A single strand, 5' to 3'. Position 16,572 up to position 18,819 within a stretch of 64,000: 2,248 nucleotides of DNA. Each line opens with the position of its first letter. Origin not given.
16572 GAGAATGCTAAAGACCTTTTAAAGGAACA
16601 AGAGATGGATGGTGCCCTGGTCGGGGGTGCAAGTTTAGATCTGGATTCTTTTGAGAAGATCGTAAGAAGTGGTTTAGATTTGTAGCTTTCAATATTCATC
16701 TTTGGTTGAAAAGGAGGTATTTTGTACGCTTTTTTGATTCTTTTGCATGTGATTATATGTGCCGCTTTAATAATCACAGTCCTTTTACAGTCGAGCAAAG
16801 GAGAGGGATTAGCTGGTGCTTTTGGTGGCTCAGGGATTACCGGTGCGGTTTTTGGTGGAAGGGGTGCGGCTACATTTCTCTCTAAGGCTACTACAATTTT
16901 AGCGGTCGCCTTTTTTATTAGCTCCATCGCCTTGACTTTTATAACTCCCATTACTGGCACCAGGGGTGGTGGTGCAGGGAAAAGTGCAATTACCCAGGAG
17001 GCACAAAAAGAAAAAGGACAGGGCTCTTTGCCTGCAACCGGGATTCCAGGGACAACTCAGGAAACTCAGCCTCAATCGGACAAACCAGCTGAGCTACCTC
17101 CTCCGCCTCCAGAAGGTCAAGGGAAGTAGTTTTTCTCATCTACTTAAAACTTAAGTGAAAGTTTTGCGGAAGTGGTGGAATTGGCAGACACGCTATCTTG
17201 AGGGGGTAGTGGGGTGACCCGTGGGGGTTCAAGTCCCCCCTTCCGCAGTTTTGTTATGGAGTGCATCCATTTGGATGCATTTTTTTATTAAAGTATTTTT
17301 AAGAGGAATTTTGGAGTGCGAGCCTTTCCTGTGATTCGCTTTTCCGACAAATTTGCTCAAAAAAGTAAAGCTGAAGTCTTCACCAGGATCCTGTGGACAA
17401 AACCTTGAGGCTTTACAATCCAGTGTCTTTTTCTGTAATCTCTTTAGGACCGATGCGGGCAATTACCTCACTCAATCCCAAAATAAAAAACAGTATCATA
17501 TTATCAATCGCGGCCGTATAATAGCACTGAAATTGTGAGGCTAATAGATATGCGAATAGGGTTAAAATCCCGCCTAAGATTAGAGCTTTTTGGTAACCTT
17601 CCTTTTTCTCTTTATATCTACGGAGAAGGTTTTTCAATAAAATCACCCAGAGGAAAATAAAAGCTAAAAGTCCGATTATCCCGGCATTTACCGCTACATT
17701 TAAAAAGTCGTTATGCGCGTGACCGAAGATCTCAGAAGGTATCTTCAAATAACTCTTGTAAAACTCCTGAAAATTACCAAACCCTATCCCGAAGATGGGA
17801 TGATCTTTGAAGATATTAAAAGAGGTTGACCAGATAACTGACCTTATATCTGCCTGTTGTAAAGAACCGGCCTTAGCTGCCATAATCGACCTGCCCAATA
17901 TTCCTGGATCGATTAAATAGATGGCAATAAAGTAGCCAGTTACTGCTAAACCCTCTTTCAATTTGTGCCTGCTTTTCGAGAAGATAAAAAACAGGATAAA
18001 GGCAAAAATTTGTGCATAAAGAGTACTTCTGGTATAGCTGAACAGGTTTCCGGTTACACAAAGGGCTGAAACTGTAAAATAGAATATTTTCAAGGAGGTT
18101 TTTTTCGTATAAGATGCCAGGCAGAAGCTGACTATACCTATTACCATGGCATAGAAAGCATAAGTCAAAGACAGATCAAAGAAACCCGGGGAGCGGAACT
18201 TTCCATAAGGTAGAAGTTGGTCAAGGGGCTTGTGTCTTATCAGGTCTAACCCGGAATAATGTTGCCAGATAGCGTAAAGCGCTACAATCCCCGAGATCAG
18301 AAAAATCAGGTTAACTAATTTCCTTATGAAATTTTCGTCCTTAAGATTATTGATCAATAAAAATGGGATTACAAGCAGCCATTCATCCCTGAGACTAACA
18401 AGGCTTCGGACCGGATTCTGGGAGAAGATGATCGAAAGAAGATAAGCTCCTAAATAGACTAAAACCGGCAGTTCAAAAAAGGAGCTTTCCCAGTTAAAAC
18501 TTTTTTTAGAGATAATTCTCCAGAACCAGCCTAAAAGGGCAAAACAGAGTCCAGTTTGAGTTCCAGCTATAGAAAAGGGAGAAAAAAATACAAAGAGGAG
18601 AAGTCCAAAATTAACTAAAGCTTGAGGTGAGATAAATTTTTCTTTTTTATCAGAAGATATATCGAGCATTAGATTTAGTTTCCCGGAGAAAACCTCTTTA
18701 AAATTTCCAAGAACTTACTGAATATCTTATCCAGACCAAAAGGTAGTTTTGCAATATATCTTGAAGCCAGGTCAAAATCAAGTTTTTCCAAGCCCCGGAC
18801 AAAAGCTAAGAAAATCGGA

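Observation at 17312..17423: MITE-like family with GGAGTG(Y)AAA terminal inverted repeats, four copies, one with a REP insertion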

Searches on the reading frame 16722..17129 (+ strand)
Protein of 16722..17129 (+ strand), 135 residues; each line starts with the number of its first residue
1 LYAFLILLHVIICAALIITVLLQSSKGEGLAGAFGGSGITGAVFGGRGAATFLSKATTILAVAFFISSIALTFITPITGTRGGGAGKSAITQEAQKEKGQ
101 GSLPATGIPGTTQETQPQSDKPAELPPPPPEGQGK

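Call 79: search_protein_families(library=pfam, proteins=[window:16722-17129:+], max_evalue=0.00001)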
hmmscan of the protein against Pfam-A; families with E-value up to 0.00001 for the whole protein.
window:16722-17129:+ (135 aa): 1 family
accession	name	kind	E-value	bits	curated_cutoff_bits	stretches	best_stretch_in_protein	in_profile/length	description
PF03840.19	SecG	-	1.3e-22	80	29.2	1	4-74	1-70/70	Preprotein translocase SecG subunit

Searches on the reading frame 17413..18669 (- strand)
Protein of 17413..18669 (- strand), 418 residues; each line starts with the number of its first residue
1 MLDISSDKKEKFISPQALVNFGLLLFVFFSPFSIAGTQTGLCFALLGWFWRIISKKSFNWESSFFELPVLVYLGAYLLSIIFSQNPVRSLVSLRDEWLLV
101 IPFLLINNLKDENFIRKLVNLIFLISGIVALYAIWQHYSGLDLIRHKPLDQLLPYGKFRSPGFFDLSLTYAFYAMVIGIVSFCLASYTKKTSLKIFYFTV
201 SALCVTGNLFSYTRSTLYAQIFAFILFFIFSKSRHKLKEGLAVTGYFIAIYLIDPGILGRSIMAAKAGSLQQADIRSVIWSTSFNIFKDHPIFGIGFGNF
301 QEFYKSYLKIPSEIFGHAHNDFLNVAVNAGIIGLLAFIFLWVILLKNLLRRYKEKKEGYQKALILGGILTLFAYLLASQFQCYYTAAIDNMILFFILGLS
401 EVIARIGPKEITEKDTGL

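Call 79: search_protein_families(library=pfam, proteins=[window:17413-18669:-], max_evalue=0.00001)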
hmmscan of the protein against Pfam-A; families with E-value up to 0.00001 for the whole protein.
window:17413-18669:- (418 aa): 1 family
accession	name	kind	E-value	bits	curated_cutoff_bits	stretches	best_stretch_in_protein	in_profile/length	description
PF04932.20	Wzy_C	-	3e-20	73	31.7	1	201-338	3-149/149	O-Antigen ligase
